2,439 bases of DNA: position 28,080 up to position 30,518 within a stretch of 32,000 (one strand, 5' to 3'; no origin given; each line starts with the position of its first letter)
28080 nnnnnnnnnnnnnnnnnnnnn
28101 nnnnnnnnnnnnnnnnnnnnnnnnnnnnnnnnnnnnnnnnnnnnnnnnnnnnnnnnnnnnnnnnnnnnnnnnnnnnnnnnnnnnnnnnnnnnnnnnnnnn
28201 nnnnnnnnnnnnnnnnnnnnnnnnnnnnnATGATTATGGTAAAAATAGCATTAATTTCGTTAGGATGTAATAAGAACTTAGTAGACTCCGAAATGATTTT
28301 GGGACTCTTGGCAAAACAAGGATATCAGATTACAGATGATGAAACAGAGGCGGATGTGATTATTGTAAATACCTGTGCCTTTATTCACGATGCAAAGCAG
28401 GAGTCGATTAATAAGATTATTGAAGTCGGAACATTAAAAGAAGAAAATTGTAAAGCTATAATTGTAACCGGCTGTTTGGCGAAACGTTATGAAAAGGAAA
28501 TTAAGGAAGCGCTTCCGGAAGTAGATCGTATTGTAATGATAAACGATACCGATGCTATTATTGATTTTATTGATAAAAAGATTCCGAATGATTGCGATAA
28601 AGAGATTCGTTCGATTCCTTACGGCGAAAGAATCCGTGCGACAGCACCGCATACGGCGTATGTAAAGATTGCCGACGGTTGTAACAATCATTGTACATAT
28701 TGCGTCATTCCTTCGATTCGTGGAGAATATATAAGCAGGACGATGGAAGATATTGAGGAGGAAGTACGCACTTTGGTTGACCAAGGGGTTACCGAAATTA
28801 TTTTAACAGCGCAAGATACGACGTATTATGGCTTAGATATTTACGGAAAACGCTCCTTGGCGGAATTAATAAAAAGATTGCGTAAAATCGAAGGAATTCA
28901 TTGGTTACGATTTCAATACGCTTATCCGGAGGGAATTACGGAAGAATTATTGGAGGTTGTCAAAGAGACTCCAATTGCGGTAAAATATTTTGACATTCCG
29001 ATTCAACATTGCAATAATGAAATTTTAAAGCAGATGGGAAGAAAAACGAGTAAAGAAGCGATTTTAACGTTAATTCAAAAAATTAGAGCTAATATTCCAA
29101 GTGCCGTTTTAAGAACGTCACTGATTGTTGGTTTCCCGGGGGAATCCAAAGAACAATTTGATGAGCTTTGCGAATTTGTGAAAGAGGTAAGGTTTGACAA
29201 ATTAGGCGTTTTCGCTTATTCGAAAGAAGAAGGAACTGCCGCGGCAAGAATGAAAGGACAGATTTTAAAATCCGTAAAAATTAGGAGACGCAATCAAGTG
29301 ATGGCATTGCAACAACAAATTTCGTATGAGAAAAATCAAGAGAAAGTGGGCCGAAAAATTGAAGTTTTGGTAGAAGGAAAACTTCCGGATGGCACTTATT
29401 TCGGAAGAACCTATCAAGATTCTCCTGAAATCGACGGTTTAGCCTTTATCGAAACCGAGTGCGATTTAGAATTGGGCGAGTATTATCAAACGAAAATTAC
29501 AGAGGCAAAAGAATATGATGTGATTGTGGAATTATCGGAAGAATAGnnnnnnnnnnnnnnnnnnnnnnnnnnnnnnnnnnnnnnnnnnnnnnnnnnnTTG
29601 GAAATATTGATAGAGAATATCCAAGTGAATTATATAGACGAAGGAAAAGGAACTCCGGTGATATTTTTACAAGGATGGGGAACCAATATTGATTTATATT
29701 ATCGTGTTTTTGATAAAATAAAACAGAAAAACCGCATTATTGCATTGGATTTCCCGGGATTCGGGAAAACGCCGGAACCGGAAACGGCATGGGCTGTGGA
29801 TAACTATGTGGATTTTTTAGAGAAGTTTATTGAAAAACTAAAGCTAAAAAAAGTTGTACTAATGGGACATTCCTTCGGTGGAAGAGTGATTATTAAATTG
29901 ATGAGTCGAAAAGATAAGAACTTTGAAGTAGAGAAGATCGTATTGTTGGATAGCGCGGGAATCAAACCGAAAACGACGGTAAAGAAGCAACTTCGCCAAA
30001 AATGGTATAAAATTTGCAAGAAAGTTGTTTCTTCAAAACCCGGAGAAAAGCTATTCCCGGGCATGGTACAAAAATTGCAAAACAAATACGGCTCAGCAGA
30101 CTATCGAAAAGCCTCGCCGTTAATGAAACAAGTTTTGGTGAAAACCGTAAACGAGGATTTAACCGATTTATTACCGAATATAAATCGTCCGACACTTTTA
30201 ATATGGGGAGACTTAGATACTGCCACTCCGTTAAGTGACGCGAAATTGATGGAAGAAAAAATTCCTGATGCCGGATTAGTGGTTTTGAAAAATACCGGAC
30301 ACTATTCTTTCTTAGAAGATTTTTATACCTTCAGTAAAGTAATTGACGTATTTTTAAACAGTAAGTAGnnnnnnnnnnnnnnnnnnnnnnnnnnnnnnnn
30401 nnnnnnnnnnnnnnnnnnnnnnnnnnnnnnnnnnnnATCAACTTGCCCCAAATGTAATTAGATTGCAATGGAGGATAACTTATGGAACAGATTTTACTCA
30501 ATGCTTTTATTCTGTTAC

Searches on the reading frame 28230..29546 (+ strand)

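Call 12: search_protein_families(library=pfam, proteins=[window:28230-29546:+])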
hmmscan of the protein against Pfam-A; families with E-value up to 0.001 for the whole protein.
window:28230-29546:+ (438 aa): 4 families
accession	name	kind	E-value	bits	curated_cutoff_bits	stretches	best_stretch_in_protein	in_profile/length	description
PF04055.27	Radical_SAM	-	4e-30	105.6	29.5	1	146-317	2-166/166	Radical SAM superfamily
PF00919.26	UPF0004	-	1.7e-29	102.2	27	1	5-102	1-97/98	Uncharacterized protein family UPF0004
PF18693.7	TRAM_2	-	3.6e-18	65.9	27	1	373-434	1-61/63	TRAM domain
PF01938.26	TRAM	-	0.00064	20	21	0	371-429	2-54/61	TRAM domain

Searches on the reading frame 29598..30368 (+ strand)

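Call 12: search_protein_families(library=pfam, proteins=[window:29598-30368:+])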
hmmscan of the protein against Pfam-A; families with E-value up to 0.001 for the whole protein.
window:29598-30368:+ (256 aa): 11 families
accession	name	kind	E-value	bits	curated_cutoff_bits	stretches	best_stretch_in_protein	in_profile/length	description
PF00561.26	Abhydrolase_1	-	4.6e-27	95.7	25.8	2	20-125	2-106/245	alpha/beta hydrolase fold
PF12697.13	Abhydrolase_6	-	1.7e-16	62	26.3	1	21-240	1-209/217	Alpha/beta hydrolase family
PF12146.15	Hydrolase_4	-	9.7e-13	48.4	27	1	21-240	7-237/239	Serine aminopeptidase, S33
PF06342.18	DUF1057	-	1.1e-09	38.3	21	1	16-149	34-165/297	Alpha/beta hydrolase of unknown function (DUF1057)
PF08386.16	Abhydrolase_4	-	4.5e-05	23.9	21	1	196-253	34-91/103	TAP-like protein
PF06821.19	Ser_hydrolase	-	9.2e-05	22.9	22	0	68-147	40-124/172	Serine hydrolase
PF11187.14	Mbeg1-like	-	0.00031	20.7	21.1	1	70-143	71-145/224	Mbeg1-like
PF07819.20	PGAP1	-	0.00042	20.6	24.3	0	82-141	89-148/233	PGAP1-like alpha/beta domain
PF10230.15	LIDHydrolase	-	0.00056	20.2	27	0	67-117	65-116/262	Lipid-droplet associated hydrolase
PF08538.16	DUF1749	-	0.00062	19.4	24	0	62-116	82-139/299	Protein of unknown function (DUF1749)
PF03403.19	PAF-AH_p_II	-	0.00065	18.8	20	0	67-118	205-252/372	Platelet-activating factor acetylhydrolase, isoform II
